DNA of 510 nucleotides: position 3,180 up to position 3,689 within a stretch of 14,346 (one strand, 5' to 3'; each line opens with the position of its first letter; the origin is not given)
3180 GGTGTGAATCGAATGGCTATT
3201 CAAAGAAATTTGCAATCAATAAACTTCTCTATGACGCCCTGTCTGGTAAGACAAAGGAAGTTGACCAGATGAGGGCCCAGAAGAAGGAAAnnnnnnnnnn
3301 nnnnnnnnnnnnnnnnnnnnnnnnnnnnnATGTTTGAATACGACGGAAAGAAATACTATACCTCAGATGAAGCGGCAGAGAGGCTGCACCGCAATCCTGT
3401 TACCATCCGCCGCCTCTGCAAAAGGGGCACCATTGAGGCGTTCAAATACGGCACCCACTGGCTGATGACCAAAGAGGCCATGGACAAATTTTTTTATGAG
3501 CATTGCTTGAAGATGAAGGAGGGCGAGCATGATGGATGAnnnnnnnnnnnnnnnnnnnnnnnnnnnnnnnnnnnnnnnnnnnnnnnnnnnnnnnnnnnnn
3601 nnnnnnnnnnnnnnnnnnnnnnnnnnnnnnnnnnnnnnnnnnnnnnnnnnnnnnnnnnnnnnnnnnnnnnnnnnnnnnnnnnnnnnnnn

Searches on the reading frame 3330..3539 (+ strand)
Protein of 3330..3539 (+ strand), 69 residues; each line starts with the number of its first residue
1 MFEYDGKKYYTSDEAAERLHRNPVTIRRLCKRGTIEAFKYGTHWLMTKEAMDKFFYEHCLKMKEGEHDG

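Call 7: search_protein_families(library=pfam, proteins=[window:3330-3539:+], max_evalue=0.01)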
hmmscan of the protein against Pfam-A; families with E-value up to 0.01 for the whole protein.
window:3330-3539:+ (69 aa): 2 families
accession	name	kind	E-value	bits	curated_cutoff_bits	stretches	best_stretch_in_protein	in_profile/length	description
PF12728.13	HTH_17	-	1.1e-11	45.3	27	1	9-55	1-47/51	Helix-turn-helix domain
PF20038.5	HTH_59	-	4.3e-05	23.8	27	1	11-54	9-60/66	Helix-turn-helix domain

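Call 14: search_protein_families(library=phrogs, proteins=[window:3330-3539:+], max_evalue=0.01)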
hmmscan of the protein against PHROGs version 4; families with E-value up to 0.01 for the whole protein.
window:3330-3539:+ (69 aa): 6 families
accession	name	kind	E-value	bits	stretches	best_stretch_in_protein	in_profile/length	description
phrog_2655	-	integration and excision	7.4e-08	33.2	1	6-53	111-162/181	excisionase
phrog_66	-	integration and excision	6.9e-06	27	1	3-58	87-143/412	excisionase and transcriptional regulator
phrog_6401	-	DNA, RNA and nucleotide metabolism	2.3e-05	25.2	1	4-55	4-56/64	DNA binding protein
phrog_1840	-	integration and excision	3.1e-05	25.4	1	10-53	7-51/90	excisionase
phrog_10045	-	DNA, RNA and nucleotide metabolism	0.0001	23.1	1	6-55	17-67/74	HTH DNA binding protein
phrog_19913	-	unknown function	0.0011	20.4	1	22-60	83-121/134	-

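Call 31: search_protein_families(library=ncbifam, proteins=[window:3330-3539:+], max_evalue=1)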
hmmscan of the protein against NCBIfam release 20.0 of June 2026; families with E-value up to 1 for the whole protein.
window:3330-3539:+ (69 aa): 5 families
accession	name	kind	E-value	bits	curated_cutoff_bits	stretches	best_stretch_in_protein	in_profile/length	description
TIGR01764.1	excise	domain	2.4e-08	34.2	28.8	1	9-54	1-46/49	excisionase family DNA-binding protein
NF040990.2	MamR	equivalog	0.02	15.2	100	1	7-45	41-79/91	magnetosome protein MamR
NF047737.1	antiphage_MADS1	equivalog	0.031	14.5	80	1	11-53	5-47/49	methylation-associated defense system helix-turn-helix domain-containing protein MAD1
NF009646.0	PRK13182.1-1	equivalog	0.11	12.3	262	1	15-64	8-58/180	chromosome-anchoring protein RacA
NF033518.0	transpos_IS607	equivalog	0.17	11.4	110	1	14-58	2-47/187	IS607 family transposase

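Call 72: find_encoding_contigs(protein=window:3330-3539:+, flank=10000, max_places=10)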
Protein window:3330-3539:+ (69 aa): 11 contigs read that carry it; 6 places shown.
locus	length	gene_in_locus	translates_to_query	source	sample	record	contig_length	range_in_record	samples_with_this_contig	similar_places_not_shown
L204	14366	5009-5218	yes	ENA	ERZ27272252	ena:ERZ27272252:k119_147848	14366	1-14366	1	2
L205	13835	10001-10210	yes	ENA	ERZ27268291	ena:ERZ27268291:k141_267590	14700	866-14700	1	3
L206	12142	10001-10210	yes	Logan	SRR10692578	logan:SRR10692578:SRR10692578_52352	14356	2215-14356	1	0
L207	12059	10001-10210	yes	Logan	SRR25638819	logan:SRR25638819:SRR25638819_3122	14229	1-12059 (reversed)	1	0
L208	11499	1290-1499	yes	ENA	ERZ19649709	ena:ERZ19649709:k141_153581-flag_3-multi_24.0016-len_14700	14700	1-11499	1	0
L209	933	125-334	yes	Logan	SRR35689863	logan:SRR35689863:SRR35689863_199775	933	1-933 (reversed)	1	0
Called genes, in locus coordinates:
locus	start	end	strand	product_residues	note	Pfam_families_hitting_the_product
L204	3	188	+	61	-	?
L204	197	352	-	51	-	-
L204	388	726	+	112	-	-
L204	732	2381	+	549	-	PF03354:TerL_ATPase, PF20441:TerL_nuclease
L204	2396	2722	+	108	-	PF05521:Phage_HCP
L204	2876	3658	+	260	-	PF01656:CbiA, PF06564:CBP_BcsQ, PF09140:MipZ, PF10609:ParA, PF13614:AAA_31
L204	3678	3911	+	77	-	-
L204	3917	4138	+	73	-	-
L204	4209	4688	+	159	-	-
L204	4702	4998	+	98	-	-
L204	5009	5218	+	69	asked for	PF12728:HTH_17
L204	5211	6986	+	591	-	-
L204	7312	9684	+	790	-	PF03796:DnaB_C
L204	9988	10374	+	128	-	-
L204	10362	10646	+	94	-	-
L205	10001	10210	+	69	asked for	PF12728:HTH_17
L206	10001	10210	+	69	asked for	PF12728:HTH_17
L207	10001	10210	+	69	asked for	PF12728:HTH_17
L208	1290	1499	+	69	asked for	PF12728:HTH_17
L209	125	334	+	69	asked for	PF12728:HTH_17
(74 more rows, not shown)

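Call 99: find_related_loci(query=window:3330-3539:+, collection=genome_contigs, flank=10000)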
Query window:3330-3539:+ (69 aa) in genome_contigs; peptide patterns used: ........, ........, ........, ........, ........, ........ (x = any residue, [..] = any of these).
600 stretches matched a pattern (row limit reached: there are more); 1 encode a relative of the query (tblastn E <= 1e-3); 1 distinct loci.
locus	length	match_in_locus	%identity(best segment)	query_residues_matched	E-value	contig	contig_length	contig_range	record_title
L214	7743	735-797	67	3-23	1e-6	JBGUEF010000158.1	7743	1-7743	MAG: Deltaproteobacteria bacterium isolate 35D-01 NODE_158_length_7743_cov_2.142056, whole genome shotgun sequence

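Call 100: find_homologous_proteins(query=window:3330-3539:+, max_evalue=0.00001)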
Query window:3330-3539:+ (69 aa): 2 proteins with E <= 0.00001 among 2 candidates.
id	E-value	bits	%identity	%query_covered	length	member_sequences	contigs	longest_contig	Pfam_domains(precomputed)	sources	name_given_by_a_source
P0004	4.0e-39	149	97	100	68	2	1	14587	PF12728.14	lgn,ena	-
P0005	1.5e-29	119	75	100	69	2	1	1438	PF12728.14,PF20038.6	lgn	-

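Call 101: find_encoding_contigs(protein=P0004, flank=10000, max_places=5)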
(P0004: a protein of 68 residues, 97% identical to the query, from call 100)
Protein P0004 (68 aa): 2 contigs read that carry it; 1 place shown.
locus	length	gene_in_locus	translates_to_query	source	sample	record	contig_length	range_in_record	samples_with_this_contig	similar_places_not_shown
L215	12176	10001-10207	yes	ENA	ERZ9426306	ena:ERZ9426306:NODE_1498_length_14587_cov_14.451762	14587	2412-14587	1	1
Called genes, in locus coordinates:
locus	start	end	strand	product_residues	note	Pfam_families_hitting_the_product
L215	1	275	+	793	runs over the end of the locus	PF03796:DnaB_C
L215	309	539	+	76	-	-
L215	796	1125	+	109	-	-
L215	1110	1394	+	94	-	-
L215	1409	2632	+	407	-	PF04860:Phage_portal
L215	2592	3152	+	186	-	PF04586:Peptidase_S78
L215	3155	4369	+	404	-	PF05065:Phage_capsid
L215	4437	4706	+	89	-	-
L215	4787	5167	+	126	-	PF01844:HNH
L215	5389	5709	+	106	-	-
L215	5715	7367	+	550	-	PF03354:TerL_ATPase, PF20441:TerL_nuclease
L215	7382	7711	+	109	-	PF05521:Phage_HCP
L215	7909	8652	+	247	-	PF01656:CbiA, PF06564:CBP_BcsQ, PF09140:MipZ, PF10609:ParA, PF13614:AAA_31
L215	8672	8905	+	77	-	-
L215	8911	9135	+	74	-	-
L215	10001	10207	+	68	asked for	PF12728:HTH_17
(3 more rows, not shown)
